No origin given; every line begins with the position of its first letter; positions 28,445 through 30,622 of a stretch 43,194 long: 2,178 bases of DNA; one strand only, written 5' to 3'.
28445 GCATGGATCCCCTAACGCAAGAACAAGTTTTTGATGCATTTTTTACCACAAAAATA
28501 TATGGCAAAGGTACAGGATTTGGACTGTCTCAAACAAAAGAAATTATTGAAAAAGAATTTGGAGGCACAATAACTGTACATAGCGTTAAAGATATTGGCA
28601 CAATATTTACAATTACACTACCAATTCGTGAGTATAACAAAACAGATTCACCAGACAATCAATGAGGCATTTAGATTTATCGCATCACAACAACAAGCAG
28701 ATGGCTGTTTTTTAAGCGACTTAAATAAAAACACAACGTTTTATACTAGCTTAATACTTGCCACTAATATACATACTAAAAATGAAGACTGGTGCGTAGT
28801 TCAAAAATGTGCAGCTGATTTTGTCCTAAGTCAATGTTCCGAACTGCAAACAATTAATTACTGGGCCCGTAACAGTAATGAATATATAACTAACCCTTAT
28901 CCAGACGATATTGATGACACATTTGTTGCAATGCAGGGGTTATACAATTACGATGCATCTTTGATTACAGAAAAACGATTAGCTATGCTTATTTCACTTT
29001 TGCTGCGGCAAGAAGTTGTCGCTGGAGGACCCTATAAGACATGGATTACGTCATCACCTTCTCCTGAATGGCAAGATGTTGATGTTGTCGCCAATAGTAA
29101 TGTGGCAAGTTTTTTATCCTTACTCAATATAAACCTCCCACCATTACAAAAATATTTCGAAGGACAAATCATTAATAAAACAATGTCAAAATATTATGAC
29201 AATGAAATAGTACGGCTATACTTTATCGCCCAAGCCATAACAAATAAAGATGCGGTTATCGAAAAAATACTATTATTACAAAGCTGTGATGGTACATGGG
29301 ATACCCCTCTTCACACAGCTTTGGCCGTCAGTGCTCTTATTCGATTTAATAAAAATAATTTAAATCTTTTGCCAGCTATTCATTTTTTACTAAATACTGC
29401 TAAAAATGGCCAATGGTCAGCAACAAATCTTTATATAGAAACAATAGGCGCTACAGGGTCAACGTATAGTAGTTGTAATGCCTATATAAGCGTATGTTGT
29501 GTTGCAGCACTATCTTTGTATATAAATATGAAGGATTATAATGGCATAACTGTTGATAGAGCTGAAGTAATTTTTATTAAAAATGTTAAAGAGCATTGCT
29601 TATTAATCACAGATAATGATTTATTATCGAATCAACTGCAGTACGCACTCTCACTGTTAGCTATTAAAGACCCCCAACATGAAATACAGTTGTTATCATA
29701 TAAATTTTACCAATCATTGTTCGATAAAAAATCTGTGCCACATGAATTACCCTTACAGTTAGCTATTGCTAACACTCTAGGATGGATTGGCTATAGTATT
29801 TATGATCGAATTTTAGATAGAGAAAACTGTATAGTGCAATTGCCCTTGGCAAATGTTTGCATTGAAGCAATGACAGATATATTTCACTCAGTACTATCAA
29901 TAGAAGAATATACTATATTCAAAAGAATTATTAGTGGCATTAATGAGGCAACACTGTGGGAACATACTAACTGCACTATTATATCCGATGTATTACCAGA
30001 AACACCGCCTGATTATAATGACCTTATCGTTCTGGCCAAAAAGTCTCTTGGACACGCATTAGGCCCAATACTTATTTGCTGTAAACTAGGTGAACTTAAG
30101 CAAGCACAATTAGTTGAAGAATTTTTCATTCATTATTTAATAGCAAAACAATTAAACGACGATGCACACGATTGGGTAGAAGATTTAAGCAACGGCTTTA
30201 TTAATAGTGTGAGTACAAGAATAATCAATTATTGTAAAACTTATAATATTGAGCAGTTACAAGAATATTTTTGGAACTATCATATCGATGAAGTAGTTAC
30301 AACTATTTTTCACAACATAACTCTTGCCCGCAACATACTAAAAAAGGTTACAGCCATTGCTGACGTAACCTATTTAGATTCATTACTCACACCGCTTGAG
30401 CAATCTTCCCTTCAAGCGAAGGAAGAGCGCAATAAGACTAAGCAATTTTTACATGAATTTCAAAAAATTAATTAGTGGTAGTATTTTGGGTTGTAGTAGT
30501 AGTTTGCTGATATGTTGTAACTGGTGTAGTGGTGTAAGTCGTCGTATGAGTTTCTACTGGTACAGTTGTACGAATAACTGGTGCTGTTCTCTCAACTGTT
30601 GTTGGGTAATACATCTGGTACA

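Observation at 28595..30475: Two-component-system-coupled fusion of a squalene-hopene-cyclase-like domain (DxDDT, QW-like) with a squalene/phytoene-synthase-like Asp-rich domain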

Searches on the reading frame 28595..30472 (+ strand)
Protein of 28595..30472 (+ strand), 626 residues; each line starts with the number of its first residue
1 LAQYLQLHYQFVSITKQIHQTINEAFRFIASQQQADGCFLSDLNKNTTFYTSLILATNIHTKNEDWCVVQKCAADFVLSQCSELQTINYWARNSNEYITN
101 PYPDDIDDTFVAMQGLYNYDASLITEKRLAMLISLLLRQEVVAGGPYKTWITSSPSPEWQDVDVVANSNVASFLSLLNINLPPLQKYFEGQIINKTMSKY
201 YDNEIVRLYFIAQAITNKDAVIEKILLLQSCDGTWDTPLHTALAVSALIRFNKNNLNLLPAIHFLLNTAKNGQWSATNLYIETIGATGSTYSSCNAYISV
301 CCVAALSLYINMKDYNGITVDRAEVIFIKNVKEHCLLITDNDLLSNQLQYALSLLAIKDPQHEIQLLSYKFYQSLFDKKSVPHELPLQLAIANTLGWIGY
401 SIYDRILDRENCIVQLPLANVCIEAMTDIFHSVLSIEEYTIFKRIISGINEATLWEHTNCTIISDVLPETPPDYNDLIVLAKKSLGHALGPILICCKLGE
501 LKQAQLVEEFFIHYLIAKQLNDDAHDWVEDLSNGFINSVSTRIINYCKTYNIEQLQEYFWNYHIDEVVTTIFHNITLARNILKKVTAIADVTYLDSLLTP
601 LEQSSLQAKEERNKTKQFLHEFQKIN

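Call 3: search_protein_families(library=pfam, proteins=[window:28595-30472:+], max_evalue=1)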
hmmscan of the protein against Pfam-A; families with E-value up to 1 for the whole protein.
window:28595-30472:+ (626 aa): 1 family
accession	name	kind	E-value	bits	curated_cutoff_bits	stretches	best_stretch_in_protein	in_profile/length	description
PF13249.12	SQHop_cyclase_N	-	0.16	11.5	26.2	1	22-76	1-54/291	Squalene-hopene cyclase N-terminal domain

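Call 4: search_protein_families(library=ncbifam, proteins=[window:28595-30472:+], max_evalue=1)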
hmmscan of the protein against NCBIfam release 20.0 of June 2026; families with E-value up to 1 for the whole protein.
window:28595-30472:+ (626 aa): 3 families
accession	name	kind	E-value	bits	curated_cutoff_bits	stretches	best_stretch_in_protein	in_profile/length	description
TIGR01787.1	squalene_cyclas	subfamily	1.8e-05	23.6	322.7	1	6-80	445-520/622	squalene/oxidosqualene cyclases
TIGR01507.1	hopene_cyclase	equivalog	0.025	12.9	431.1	1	14-64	13-63/640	squalene--hopene cyclase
NF049871.2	cytotoxin_MakA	exception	0.042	12.8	320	1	522-551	54-83/354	alpha-pore-forming cytotoxin MakA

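Call 6: find_homologous_proteins(query=window:28595-30472:+, max_evalue=0.001)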
Query window:28595-30472:+ (626 aa): 231 proteins with E <= 0.001 among 8000 candidates; the best 120 are listed.
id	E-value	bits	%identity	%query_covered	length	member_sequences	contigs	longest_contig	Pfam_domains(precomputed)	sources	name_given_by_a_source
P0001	0.0e+0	1382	100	98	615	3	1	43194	-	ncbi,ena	-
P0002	1.2e-197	676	53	97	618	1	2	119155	-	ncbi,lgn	ncbi:MAG: hypothetical protein ABIO57_04135 [Candidatus Paceibacterota bacterium]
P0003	9.2e-178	611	51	97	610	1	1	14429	-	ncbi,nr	ncbi:MAG: hypothetical protein JWL92_129 [Candidatus Nomurabacteria bacterium]|nr:hypothetical prote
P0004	4.0e-177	609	48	97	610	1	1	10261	PF28380.1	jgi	jgi:hypothetical protein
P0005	3.7e-172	592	48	97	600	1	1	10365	-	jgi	jgi:hypothetical protein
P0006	7.9e-144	499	42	97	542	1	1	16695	-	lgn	-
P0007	1.1e-142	495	43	97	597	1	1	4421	PF13243.13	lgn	-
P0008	7.1e-136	472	42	97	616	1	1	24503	-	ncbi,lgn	-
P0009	1.8e-135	471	42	97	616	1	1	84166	-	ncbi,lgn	ncbi:MAG: hypothetical protein V4478_00955 [Patescibacteria group bacterium]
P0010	4.2e-131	457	46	83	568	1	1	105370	-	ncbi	-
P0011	2.5e-129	451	41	98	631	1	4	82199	-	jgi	jgi:hypothetical protein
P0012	1.0e-126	442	41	98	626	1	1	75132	-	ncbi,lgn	-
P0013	2.8e-120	421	40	96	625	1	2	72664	-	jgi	jgi:hypothetical protein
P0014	7.2e-106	373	35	98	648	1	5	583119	-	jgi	jgi:hypothetical protein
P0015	8.6e-105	370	35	97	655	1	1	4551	PF28380.1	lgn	-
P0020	7.6e-98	347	36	97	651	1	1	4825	PF07678.21,PF28380.1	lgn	-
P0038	1.6e-93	332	35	97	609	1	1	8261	PF07678.21,PF13243.13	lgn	-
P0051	4.2e-91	324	33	98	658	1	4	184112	PF07678.21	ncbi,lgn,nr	ncbi:hypothetical protein HYT18_01115 [Candidatus Microgenomates bacterium]|nr:hypothetical protein 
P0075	1.8e-88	316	34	97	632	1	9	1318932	-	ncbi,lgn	-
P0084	1.3e-87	313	33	96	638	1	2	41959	PF07678.21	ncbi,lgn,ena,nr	ncbi:MAG: terpene cyclase/mutase family protein [Candidatus Pacebacteria bacterium]|nr:terpene cycla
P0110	1.7e-85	306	33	97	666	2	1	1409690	-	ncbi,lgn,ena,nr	ncbi:MAG TPA: hypothetical protein VD999_01430 [Vitreimonas sp.]|nr:hypothetical protein [Vitreimona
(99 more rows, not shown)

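Call 7: search_solved_structures(query=window:28595-30472:+, max_evalue=10, show_alignments=3)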
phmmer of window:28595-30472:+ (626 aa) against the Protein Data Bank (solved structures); distinct sequences matched with E-value up to 10: 0.

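Call 9: search_protein_families(library=pfam, proteins=[P0004, P0015, P0020, P0084, P0038], max_evalue=0.1)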
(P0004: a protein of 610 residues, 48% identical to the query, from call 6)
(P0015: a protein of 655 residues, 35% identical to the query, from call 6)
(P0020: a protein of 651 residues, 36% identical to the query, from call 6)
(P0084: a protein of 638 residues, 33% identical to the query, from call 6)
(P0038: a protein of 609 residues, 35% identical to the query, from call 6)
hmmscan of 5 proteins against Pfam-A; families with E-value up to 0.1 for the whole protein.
P0004 (610 aa): 0 families

P0015 (655 aa): 4 families
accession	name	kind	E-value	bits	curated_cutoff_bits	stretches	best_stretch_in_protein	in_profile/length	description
PF07678.20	TED_complement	-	0.0027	17.3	22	0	14-89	113-193/312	A-macroglobulin TED domain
PF13243.12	SQHop_cyclase_C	-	0.016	14.7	26.1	0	8-93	152-227/319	Squalene-hopene cyclase C-terminal domain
PF06295.17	ZapG-like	-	0.042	14.3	33.5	0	321-370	35-86/123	Z-ring associated protein G-like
PF04881.20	Adeno_GP19K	-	0.086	13.2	27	0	282-330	82-130/133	Adenovirus GP19K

P0020 (651 aa): 2 families
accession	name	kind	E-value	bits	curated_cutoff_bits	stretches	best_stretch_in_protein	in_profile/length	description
PF07678.20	TED_complement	-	1.2e-06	28.4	22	1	8-84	114-193/312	A-macroglobulin TED domain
PF13243.12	SQHop_cyclase_C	-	0.0084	15.6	26.1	0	218-245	264-291/319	Squalene-hopene cyclase C-terminal domain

P0084 (638 aa): 4 families
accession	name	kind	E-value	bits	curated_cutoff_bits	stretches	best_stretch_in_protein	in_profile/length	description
PF07678.20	TED_complement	-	4.9e-06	26.3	22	1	6-76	117-191/312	A-macroglobulin TED domain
PF13243.12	SQHop_cyclase_C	-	0.00042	19.9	26.1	0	238-308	248-318/319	Squalene-hopene cyclase C-terminal domain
PF01122.25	Cobalamin_bind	-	0.0056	16.1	25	1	215-288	211-289/317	Eukaryotic cobalamin-binding protein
PF00615.24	RGS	-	0.0057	17.5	23.9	1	297-367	21-90/117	Regulator of G protein signaling domain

P0038 (609 aa): 4 families
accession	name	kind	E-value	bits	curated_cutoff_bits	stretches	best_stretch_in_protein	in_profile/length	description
PF07678.20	TED_complement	-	7.4e-09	35.6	22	1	248-311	110-170/312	A-macroglobulin TED domain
PF13243.12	SQHop_cyclase_C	-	3.1e-06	26.9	26.1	1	234-304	246-315/319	Squalene-hopene cyclase C-terminal domain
PF00432.27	Prenyltrans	-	0.00048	20.1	26.5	1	5-108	52-139/304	Prenyltransferase alpha-alpha toroid domain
PF21237.2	Pus10_N_euk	-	0.055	13.7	26.5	0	8-62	103-155/175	Eukaryotic Pus10, N-terminal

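Call 11: search_solved_structures(query=A1, max_evalue=10, show_alignments=4)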
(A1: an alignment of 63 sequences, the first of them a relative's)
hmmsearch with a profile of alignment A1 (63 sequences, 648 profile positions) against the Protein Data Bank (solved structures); distinct sequences matched with E-value up to 10: 10.
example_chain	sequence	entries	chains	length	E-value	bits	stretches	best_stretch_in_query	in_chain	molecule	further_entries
9mhs_B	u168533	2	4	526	2.4e-14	56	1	29-311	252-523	Drimenol Synthase | Haloacid dehalogenase superfamily, subfamily IA, variant 3 with third motif having DD or E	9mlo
9m7d_A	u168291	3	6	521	3.8e-13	52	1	29-311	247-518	Haloacid dehalogenase superfamily, subfamily IA, variant 3 with third motif having DD or E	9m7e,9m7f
1gsz_A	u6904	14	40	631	0.009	17.7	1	241-316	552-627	SQUALENE--HOPENE CYCLASE | SQUALENE-HOPENE CYCLASE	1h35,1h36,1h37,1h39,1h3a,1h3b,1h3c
2sqc_A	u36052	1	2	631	0.013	17.2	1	241-316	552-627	SQUALENE-HOPENE CYCLASE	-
3sqc_A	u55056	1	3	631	0.013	17.2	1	241-316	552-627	SQUALENE--HOPENE CYCLASE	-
2f9j_A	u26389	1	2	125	0.2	13.3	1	408-444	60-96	Pre-mRNA branch site protein p14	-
2f9d_A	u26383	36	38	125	0.2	13.3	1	408-444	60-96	Pre-mRNA branch site protein p14 | Splicing factor 3B subunit 6 | SF3b14a, Splicing factor 3B subunit 6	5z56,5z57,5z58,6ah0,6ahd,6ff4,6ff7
2fho_B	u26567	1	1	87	0.78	11.3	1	408-440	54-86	spliceosomal protein p14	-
4y72_C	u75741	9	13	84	1.7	10.2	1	359-412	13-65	Cyclin-dependent kinases regulatory subunit 2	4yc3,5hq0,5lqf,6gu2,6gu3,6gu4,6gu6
1cks_A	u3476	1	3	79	2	10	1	361-412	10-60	CYCLIN-DEPENDENT KINASE SUBUNIT, TYPE 2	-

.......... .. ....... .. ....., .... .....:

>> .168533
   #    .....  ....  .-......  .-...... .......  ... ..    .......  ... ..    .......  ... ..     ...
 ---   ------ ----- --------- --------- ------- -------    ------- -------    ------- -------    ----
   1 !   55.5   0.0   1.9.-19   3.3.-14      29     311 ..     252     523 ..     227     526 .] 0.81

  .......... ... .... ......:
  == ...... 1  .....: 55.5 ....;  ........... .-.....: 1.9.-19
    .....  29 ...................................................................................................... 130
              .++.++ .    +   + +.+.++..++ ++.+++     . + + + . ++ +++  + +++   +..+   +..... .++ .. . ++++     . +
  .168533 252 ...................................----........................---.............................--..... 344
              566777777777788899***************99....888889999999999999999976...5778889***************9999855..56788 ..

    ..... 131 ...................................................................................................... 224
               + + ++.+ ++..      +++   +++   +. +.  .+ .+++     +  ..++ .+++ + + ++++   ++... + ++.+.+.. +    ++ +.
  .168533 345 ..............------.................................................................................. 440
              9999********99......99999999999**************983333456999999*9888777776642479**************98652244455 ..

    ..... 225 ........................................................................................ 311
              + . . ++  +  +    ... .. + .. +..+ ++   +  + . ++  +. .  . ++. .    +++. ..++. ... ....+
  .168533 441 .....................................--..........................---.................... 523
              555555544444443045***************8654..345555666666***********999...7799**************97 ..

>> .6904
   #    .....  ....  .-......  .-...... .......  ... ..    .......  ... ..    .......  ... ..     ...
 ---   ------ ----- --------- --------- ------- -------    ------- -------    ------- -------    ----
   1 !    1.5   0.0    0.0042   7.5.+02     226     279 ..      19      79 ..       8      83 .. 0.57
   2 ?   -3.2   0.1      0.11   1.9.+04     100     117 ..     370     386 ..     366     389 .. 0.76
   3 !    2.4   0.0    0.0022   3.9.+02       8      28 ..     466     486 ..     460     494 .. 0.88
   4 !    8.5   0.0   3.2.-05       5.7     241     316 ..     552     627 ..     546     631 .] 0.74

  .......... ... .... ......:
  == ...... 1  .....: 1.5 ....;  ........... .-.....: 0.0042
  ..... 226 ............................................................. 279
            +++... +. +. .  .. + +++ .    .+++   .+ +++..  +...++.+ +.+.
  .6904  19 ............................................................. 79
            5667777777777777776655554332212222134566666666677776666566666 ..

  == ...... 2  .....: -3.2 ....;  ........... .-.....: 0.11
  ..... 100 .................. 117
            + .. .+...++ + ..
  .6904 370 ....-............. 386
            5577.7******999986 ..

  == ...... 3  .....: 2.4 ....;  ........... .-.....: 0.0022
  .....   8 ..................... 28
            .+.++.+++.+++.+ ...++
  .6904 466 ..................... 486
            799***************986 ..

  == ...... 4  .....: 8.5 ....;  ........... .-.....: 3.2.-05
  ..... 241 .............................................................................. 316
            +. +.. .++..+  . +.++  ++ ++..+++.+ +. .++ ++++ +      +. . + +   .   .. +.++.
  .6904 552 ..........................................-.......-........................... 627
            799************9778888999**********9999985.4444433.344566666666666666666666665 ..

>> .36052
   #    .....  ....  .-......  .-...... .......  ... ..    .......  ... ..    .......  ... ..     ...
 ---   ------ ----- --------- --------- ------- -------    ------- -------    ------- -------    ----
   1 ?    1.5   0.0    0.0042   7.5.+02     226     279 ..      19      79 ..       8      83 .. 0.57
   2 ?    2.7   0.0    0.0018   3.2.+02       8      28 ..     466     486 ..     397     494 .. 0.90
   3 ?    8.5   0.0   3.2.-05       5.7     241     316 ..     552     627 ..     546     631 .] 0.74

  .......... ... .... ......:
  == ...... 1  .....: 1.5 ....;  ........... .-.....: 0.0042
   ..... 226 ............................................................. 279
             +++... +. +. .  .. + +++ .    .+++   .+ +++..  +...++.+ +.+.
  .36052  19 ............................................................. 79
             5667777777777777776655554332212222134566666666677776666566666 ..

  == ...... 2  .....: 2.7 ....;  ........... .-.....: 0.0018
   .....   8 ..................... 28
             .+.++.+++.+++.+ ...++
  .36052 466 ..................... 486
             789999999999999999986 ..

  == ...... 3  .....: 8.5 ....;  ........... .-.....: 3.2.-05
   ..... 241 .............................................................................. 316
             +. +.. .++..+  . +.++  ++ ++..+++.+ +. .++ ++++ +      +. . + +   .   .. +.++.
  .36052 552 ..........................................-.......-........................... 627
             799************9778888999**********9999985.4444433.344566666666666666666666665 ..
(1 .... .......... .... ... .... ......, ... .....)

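Call 23: find_encoding_contigs(protein=P0002, flank=8000, max_places=2)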
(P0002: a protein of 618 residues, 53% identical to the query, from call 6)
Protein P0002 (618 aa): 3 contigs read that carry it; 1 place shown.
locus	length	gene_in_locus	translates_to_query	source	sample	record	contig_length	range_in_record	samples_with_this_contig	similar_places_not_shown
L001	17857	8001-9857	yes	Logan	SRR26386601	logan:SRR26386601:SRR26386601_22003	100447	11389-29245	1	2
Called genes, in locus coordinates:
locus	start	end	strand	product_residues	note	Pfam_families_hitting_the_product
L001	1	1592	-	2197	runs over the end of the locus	PF03534:SpvB, PF05593:RHS_repeat (faint), PF01839:FG-GAP (faint), PF13517:FG-GAP_3 (weak), PF25023:TEN_YD-shell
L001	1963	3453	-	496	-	PF00083:Sugar_tr (weak), PF13347:MFS_2 (weak), PF07690:MFS_1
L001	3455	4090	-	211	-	PF25990:Beta-barrel_YknX (weak)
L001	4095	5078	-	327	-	PF25984:BSH_YknX (faint)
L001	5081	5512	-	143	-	PF01047:MarR, PF12802:MarR_2, PF13463:HTH_27 (weak), PF09339:HTH_IclR (weak)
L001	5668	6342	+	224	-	PF00072:Response_reg, PF00486:Trans_reg_C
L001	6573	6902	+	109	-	-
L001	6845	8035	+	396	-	PF02518:HATPase_c, PF14501:HATPase_c_5 (weak)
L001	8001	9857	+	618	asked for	-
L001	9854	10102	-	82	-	-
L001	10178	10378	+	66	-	-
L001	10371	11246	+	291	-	PF03631:Virul_fac_BrkB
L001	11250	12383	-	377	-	PF03033:Glyco_transf_28, PF04101:Glyco_tran_28_C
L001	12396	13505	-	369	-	PF01098:FTSW_RODA_SPOVE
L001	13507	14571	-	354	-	PF00953:Glycos_transf_4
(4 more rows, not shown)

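Call 24: predict_structure(alignment_id=A1)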
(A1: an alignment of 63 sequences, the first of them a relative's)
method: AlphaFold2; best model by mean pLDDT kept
length: 615 residues; sequences in the alignment: 63
mean_pLDDT: 94.3   pTM: 0.86
mean pLDDT of the five models: 94.3, 94.0, 93.8, 93.2, 93.2
residues with pLDDT >= 90: 548; 70-90: 57; 50-70: 8; < 50: 2
segments of 3 or more residues with pLDDT < 50: none
pLDDT, mean of each block of 10 residues (from residue 1): 93 98 97 95 94 96 98 95 93 96 97 97 96 96 91 97 95 96 92 96 91 95 97 95 80 98 94 87 97 96 67 95 98 97 91 95 94 97 97 89 97 98 96 96 92 84 93 95 96 98 98 94 94 95 94 97 98 95 95 95 94 94
secondary structure, 60 per line:
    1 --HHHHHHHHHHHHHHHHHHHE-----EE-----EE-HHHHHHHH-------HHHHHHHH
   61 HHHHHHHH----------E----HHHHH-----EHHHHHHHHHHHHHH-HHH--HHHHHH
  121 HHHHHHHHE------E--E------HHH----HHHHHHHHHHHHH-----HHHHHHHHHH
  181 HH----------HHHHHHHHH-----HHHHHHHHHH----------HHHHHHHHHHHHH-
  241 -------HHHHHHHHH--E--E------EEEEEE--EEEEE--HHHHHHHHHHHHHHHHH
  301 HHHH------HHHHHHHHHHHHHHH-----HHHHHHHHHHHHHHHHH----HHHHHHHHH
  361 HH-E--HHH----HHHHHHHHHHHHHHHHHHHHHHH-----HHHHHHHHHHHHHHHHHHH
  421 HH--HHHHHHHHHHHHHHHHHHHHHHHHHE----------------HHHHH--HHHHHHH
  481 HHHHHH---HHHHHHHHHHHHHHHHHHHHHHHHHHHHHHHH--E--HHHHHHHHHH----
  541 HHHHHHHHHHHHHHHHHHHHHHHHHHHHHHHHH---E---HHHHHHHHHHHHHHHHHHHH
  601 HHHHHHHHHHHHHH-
elements in order: H3-21 H38-45 H53-68 H84-88 H95-108 H115-128 H153-165 H171-182 H193-201 H207-216 H227-239 H248-256 E269-274 E277-281 H284-304 H311-325 H331-347 H352-362 H374-396 H402-422 H425-449 H467-471 H474-486 H490-521 H527-536 H541-573 H581-614

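Call 25: find_encoding_contigs(protein=P0014, flank=8000, max_places=1)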
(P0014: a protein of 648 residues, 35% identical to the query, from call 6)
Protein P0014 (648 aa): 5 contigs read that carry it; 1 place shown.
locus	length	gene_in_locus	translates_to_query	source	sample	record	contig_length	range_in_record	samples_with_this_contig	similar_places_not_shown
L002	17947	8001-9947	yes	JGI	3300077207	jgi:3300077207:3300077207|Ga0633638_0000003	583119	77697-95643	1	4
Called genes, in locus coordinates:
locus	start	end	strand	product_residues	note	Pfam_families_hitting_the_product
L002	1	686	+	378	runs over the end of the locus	PF07690:MFS_1, PF12832:MFS_1_like (faint), PF00854:PTR2 (weak), PF07690:MFS_1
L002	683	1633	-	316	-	PF00089:Trypsin, PF13365:Trypsin_2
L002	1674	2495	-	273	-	PF00730:HhH-GPD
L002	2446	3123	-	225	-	PF09335:VTT_dom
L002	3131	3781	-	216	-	-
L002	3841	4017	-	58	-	-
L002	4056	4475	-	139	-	-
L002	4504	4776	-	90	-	PF06103:DUF948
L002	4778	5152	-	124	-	PF07681:DoxX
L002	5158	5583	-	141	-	PF00173:Cyt-b5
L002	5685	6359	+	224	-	PF00072:Response_reg, PF00486:Trans_reg_C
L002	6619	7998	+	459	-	PF02518:HATPase_c, PF14501:HATPase_c_5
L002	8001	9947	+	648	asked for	-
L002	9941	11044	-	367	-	PF00348:polyprenyl_synt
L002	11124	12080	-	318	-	PF26002:Beta-barrel_AprE (faint), PF18914:DUF5666 (faint)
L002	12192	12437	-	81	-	PF01541:GIY-YIG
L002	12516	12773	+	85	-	PF05974:DUF892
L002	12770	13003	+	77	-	PF05974:DUF892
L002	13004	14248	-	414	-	PF00070:Pyr_redox (faint), PF00890:FAD_binding_2, PF01266:DAO (weak), PF03486:HI0933_like, PF12831:FAD_oxidored, PF13450:NAD_binding_8, PF13738:Pyr_redox_3 (weak), PF22780:HI0933_like_1st, +4 more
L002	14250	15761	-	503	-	PF20720:nSTAND3 (faint), PF00005:ABC_tran, PF02463:SMC_N (faint), PF13191:AAA_16 (faint), PF13401:AAA_22 (faint), PF13476:AAA_23 (faint), PF13304:AAA_21 (weak), PF00005:ABC_tran, +1 more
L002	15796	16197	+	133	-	-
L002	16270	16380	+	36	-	-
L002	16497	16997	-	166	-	-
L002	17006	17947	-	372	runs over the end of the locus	PF03235:GmrSD_N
